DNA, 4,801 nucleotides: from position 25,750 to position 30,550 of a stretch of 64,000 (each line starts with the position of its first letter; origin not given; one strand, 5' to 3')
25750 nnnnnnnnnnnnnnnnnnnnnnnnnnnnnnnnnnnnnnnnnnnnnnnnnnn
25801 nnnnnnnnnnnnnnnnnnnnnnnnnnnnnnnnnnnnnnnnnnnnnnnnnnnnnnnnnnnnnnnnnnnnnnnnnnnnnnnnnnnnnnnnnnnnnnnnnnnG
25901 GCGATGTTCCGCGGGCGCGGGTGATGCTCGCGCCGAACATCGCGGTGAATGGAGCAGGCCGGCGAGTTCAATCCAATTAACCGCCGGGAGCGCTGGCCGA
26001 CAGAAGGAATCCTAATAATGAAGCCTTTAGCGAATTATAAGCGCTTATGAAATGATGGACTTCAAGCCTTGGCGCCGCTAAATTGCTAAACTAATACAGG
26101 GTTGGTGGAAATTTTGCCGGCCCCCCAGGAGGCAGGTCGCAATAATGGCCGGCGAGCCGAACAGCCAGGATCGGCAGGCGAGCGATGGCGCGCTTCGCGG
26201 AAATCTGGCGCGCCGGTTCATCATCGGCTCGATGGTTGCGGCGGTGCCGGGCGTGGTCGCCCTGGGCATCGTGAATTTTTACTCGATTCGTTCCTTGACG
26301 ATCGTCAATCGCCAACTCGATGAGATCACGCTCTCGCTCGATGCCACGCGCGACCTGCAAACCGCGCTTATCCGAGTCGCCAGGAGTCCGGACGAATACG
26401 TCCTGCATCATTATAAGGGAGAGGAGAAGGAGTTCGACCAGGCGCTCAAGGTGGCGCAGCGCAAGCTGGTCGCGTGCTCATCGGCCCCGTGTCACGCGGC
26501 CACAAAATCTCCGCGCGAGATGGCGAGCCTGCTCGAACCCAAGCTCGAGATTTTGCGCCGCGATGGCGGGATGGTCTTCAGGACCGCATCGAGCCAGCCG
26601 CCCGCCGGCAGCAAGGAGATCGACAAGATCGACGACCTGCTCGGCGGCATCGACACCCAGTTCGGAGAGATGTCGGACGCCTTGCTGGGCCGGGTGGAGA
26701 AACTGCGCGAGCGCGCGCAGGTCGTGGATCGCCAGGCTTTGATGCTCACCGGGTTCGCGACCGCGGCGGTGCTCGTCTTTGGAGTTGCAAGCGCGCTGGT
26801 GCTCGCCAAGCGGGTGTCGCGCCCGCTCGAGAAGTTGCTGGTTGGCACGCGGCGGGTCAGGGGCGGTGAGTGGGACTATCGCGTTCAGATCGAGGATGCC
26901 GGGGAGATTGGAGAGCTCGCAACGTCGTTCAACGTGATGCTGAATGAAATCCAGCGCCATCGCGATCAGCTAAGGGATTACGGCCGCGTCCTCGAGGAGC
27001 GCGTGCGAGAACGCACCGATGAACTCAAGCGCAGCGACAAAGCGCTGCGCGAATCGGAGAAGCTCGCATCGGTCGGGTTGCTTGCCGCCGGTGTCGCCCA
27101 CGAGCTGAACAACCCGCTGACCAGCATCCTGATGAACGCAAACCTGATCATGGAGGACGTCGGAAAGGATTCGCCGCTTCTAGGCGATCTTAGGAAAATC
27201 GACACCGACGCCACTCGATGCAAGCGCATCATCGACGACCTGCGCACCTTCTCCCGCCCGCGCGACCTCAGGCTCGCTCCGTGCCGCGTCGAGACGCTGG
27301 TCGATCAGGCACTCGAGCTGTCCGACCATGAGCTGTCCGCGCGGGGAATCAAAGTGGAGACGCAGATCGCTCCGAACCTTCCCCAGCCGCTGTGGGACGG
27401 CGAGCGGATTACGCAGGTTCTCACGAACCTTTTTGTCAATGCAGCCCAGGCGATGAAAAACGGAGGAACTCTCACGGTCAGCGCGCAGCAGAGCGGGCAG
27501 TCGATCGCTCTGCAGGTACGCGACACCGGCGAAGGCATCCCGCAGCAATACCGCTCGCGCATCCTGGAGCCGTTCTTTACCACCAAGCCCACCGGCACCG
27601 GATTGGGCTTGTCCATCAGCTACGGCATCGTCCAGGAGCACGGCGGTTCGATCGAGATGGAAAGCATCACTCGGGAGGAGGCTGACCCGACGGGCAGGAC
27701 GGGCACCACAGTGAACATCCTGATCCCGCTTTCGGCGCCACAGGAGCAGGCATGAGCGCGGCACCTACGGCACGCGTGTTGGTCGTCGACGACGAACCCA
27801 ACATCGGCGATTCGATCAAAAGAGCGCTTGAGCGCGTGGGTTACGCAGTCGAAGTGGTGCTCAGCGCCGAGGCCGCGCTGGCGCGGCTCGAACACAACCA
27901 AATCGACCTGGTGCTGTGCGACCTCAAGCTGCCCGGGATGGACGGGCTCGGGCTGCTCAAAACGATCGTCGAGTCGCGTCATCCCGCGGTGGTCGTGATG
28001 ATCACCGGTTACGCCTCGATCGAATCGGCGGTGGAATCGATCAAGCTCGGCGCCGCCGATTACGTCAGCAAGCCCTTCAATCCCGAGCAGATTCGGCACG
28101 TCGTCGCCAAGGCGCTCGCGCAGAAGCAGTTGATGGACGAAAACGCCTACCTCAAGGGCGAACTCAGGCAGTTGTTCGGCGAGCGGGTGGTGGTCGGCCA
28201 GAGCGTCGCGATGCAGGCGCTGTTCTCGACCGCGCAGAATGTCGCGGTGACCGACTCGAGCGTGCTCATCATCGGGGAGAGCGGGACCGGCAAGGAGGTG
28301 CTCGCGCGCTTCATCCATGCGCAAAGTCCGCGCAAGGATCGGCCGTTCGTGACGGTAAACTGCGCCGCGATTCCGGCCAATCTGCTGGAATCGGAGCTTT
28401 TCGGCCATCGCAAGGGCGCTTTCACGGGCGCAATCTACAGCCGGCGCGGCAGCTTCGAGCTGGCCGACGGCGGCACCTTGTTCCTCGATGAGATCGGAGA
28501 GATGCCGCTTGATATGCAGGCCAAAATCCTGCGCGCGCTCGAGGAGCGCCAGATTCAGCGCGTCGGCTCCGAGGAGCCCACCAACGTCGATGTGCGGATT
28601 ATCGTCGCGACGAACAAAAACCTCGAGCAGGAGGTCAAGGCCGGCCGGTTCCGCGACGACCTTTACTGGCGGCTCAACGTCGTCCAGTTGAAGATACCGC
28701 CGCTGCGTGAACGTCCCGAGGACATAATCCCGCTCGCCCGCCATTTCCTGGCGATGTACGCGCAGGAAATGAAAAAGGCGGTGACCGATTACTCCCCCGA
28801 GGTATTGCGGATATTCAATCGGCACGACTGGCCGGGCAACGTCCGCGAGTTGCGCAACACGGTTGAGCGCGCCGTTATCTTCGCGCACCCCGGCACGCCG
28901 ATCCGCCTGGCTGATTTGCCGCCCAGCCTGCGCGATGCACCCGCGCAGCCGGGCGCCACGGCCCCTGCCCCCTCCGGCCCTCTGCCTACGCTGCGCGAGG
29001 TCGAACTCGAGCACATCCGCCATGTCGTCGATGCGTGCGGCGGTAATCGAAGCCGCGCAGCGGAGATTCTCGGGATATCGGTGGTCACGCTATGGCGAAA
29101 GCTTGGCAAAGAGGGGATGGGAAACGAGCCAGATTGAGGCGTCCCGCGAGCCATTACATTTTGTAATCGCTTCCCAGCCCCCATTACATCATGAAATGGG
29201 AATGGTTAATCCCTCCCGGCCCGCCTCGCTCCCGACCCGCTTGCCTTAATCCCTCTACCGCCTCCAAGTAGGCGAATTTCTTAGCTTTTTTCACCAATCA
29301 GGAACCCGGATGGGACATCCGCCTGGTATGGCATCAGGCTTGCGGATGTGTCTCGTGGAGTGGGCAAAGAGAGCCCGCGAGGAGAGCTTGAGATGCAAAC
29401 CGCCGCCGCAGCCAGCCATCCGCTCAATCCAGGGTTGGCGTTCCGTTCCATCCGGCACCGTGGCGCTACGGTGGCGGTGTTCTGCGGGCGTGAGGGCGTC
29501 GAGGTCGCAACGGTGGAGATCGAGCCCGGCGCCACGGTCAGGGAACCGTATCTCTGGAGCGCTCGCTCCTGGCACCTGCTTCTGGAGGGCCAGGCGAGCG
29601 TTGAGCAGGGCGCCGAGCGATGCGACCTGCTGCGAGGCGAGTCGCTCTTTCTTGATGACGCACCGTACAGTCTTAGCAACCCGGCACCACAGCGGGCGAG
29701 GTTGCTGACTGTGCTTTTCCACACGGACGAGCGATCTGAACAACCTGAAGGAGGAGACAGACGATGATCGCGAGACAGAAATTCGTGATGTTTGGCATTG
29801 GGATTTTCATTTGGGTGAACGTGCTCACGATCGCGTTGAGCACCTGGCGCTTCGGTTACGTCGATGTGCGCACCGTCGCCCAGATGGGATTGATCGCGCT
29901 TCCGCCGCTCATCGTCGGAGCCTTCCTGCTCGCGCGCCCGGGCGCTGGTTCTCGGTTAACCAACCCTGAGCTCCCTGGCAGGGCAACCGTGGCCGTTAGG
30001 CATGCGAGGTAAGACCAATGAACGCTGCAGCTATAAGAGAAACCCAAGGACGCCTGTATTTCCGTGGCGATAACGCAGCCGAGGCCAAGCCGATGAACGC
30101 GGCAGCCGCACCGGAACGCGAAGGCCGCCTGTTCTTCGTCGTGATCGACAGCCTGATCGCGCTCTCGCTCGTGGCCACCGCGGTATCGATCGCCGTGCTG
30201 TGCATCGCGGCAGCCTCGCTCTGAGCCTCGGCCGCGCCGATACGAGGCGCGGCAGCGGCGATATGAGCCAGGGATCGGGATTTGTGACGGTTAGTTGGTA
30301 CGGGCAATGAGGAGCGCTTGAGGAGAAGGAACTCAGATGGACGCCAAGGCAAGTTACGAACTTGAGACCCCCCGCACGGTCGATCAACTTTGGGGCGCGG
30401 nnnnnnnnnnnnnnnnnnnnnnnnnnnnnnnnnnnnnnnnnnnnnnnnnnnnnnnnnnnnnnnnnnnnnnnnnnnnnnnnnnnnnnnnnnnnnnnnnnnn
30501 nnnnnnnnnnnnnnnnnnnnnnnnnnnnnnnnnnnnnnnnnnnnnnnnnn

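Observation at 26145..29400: Sigma-54 two-component system with a matching -24/-12 promoter and upstream inverted repeats immediately before the cytochrome cluster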

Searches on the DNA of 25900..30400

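Call 84: search_rna_families(source=window, start=25900, end=30400, threshold=evalue, max_evalue=1)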
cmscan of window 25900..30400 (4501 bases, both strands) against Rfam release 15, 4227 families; matches with E-value up to 1: 0.
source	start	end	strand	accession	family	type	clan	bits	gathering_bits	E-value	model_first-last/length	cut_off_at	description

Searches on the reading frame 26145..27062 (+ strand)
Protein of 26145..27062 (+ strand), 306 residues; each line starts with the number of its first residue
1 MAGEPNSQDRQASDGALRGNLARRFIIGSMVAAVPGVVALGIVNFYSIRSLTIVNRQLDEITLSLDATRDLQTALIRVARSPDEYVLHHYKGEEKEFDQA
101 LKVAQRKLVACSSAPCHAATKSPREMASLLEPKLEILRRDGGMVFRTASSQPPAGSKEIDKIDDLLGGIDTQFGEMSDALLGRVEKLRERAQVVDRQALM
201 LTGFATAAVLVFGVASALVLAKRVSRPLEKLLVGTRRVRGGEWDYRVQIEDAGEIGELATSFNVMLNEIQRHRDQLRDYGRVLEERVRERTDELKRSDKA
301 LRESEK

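Call 19: find_homologous_proteins(query=window:26145-27062:+, max_evalue=0.001)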
Query seq(306 aa) (306 aa): 8 proteins with E <= 0.001 among 8000 candidates.
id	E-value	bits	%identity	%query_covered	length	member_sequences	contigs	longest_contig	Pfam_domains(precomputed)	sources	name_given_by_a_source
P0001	1.8e-190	650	100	100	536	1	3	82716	PF00672.31,PF02518.32,PF00512.32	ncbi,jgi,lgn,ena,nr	ncbi:MAG TPA: ATP-binding protein [Candidatus Binataceae bacterium]|nr:ATP-binding protein [Candidat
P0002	2.2e-163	561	85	100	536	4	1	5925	PF00672.31,PF02518.32,PF00512.32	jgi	-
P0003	2.0e-82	295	51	96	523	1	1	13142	PF00672.31,PF02518.32,PF00512.32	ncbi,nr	ncbi:MAG: HAMP domain-containing protein [Candidatus Rokubacteria bacterium]|nr:HAMP domain-containi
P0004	1.6e-79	286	51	95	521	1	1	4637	PF00672.31,PF02518.32,PF00512.32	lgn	-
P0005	2.5e-79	285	50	95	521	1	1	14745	PF00672.31,PF02518.32,PF00512.32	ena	-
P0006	3.3e-9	55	26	89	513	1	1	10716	PF00672.31,PF05227.20,PF02518.32,PF00512.32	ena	-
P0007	2.5e-5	42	25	88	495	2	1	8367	PF00672.31,PF05227.20,PF02518.32,PF00512.32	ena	-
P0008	8.9e-4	37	41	25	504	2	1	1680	PF00672.31,PF00211.26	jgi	jgi:adenylate cyclase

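Call 20: find_encoding_contigs(protein=P0002, flank=6000, max_places=4)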
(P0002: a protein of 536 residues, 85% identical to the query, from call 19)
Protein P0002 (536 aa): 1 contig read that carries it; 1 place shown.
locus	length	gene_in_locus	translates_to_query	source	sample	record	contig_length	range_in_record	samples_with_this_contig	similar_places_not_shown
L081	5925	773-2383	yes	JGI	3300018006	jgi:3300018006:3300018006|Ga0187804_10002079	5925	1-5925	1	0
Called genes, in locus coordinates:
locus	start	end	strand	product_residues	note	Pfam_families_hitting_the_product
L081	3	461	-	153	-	?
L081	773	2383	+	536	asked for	PF00672:HAMP, PF00512:HisKA, PF02518:HATPase_c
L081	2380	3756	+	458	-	PF00072:Response_reg, PF00493:MCM (weak), PF00158:Sigma54_activat, PF01078:Mg_chelatase (faint), PF14532:Sigma54_activ_2, PF07728:AAA_5, PF25601:AAA_lid_14, PF02954:HTH_8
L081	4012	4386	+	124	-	-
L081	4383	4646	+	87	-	-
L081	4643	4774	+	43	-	-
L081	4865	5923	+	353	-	?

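Call 21: find_encoding_contigs(protein=P0003, flank=6000, max_places=4)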
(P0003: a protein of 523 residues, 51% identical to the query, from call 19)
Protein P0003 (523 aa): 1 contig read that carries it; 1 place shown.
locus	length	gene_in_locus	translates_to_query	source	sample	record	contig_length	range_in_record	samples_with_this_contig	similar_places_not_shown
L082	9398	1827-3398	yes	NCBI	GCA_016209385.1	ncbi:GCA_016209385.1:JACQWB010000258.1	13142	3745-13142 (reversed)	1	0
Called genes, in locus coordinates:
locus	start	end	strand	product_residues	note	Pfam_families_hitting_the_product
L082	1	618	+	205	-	PF09459:EB_dh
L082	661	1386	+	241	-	PF13620:CarboxypepD_reg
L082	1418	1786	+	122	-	PF00034:Cytochrom_C, PF13442:Cytochrome_CBB3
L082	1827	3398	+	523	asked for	PF00672:HAMP, PF00512:HisKA, PF02518:HATPase_c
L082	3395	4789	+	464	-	PF00072:Response_reg, PF01078:Mg_chelatase (faint), PF00158:Sigma54_activat, PF00493:MCM (weak), PF14532:Sigma54_activ_2, PF07728:AAA_5, PF25601:AAA_lid_14, PF02954:HTH_8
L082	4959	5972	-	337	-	PF04392:ABC_sub_bind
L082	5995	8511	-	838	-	PF04879:Molybdop_Fe4S4, PF00384:Molybdopterin, PF01568:Molydop_binding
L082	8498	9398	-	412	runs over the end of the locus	PF03916:NrfD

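Call 22: find_encoding_contigs(protein=P0004, flank=6000, max_places=4)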
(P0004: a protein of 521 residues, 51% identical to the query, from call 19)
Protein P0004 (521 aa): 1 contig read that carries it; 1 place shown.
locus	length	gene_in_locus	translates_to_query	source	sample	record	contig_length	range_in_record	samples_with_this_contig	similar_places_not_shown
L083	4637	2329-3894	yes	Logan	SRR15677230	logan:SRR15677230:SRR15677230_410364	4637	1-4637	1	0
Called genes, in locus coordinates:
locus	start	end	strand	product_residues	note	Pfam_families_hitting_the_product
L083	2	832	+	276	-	?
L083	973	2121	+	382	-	PF12704:MacB_PCD (weak), PF02687:FtsX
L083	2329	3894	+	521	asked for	PF00672:HAMP, PF00512:HisKA, PF02518:HATPase_c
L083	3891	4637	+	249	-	?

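Call 23: find_encoding_contigs(protein=P0005, flank=6000, max_places=4)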
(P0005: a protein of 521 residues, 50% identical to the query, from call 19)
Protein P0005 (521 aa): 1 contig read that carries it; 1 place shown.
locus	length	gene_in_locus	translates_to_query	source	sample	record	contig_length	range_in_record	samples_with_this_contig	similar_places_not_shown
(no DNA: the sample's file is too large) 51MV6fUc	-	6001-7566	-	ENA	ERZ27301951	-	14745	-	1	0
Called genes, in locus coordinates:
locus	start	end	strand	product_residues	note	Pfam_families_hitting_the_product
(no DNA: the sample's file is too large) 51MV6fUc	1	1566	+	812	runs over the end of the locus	PF04879:Molybdop_Fe4S4, PF00384:Molybdopterin, PF01568:Molydop_binding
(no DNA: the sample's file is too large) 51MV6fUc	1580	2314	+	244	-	PF00037:Fer4 (faint), PF12797:Fer4_2 (weak), PF12837:Fer4_6 (faint), PF13183:Fer4_8 (faint), PF13237:Fer4_10 (faint), PF12838:Fer4_7 (weak), PF13247:Fer4_11, PF12838:Fer4_7 (weak), +2 more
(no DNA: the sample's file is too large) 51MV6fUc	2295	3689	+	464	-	PF03916:NrfD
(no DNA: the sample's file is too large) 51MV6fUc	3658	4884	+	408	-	PF00034:Cytochrom_C, PF13442:Cytochrome_CBB3 (faint), PF00034:Cytochrom_C (weak)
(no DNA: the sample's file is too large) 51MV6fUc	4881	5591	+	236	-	PF13620:CarboxypepD_reg (weak)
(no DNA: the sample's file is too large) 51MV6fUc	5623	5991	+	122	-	PF00034:Cytochrom_C, PF13442:Cytochrome_CBB3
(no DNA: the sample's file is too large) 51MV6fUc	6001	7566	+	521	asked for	PF00672:HAMP, PF00512:HisKA, PF02518:HATPase_c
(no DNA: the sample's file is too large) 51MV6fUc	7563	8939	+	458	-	PF00072:Response_reg, PF00158:Sigma54_activat, PF01078:Mg_chelatase (faint), PF14532:Sigma54_activ_2, PF07728:AAA_5 (weak), PF25601:AAA_lid_14, PF02954:HTH_8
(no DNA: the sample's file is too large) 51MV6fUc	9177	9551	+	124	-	-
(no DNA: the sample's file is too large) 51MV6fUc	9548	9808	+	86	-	-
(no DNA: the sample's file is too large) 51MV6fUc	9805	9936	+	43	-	-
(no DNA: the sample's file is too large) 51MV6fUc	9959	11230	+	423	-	PF03916:NrfD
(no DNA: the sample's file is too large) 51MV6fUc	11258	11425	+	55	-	-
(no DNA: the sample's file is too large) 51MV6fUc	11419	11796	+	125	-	-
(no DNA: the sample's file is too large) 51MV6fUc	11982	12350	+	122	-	-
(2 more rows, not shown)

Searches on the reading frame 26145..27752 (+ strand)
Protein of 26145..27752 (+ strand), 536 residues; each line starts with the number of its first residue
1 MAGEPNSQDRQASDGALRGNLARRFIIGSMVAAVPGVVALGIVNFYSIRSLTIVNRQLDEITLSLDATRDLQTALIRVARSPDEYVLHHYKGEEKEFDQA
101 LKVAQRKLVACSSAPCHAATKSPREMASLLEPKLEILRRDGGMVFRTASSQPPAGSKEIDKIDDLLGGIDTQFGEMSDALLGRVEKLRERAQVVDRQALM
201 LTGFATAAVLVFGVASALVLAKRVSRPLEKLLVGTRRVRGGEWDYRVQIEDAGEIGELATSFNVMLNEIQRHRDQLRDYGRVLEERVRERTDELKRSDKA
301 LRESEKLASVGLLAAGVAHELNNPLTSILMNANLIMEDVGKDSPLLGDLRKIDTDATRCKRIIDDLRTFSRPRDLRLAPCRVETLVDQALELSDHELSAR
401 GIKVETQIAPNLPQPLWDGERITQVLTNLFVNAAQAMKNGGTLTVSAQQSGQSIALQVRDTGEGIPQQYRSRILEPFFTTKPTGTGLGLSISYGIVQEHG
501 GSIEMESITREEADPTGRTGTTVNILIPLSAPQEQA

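Call 5: search_protein_families(library=pfam, proteins=[window:26145-27752:+], max_evalue=0.01)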
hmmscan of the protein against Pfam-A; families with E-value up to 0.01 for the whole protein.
window:26145-27752:+ (536 aa): 5 families
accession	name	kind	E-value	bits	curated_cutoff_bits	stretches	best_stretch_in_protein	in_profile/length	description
PF02518.31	HATPase_c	-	5.6e-22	78.7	26.4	1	418-530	2-110/111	Histidine kinase-, DNA gyrase B-, and HSP90-like ATPase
PF00512.31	HisKA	-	2e-13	50.6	26.9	1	311-372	3-63/66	His Kinase A (phospho-acceptor) domain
PF00672.30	HAMP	-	8.5e-13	48.9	25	1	219-270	1-52/53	HAMP domain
PF10090.15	HPTransfase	-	0.0012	19.1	22.9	1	422-465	32-75/123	Histidine phosphotransferase C-terminal domain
PF13581.12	HATPase_c_2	-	0.006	17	27.4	0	431-499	44-112/127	Histidine kinase-like ATPase domain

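Call 70: search_protein_families(library=ncbifam, proteins=[window:26145-27752:+], max_evalue=0.00001)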
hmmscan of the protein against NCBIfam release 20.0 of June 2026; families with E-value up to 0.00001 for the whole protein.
window:26145-27752:+ (536 aa): 79 families (the best 25 are shown)
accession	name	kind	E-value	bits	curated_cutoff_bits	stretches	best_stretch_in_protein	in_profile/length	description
NF008468.0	PRK11360.1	equivalog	3.5e-65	220.6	646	1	293-533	379-612/616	two-component system sensor histidine kinase AtoS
NF007688.0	PRK10364.1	equivalog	9.3e-55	186.2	479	1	296-531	226-453/460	two-component system sensor histidine kinase ZraS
NF010411.0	PRK13837.1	equivalog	4e-44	150.8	647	1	287-534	427-680/828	two-component system VirA-like sensor kinase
NF052574.1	HisKinEspCMyxo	equivalog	1.8e-41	142.2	1200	1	301-509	408-625/785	serine histidine kinase EspC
NF038348.1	T2SS_HK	subfamily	2.5e-41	141.8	450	2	356-509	408-561/574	histidine kinase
NF046020.1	HisKinCckABruc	equivalog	1e-36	126.2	1000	1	293-531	463-709/868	cell cycle histidine kinase CckA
NF052573.1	HisKinEspAMyxo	equivalog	1.9e-35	122.1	1400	1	290-508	364-598/755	serine histidine kinase EspA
NF047794.1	HisKinPtgB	equivalog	2.7e-35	121.8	1000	1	198-510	335-644/656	two-component system sensor histidine kinase PgtB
NF033092.0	HK_WalK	equivalog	3.8e-35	121.5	725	2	315-510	377-583/594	cell wall metabolism sensor histidine kinase WalK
NF046044.1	PnpS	equivalog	6.8e-34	117.5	400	1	315-508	175-378/390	two-component system histidine kinase PnpS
NF046026.1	HisKinCckACaul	equivalog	9.4e-33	113.2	1000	1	294-534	286-537/678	cell cycle histidine kinase CckA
NF040750.1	tetrathio_HK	equivalog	4.1e-32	111.4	750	1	288-523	316-552/555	tetrathionate respiration histidine kinase TtrS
NF011874.0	PRK15347.1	equivalog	4.3e-32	111.1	852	1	203-533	300-618/921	two component system sensor kinase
NF053867.1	SprKinKinDBac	equivalog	5.8e-32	110.8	775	1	298-530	274-498/500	sporulation kinase KinD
NF047497.1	HK_LIC_12097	equivalog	1.7e-31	109.3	500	1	284-510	125-356/367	LIC_12097 family sensor histidine kinase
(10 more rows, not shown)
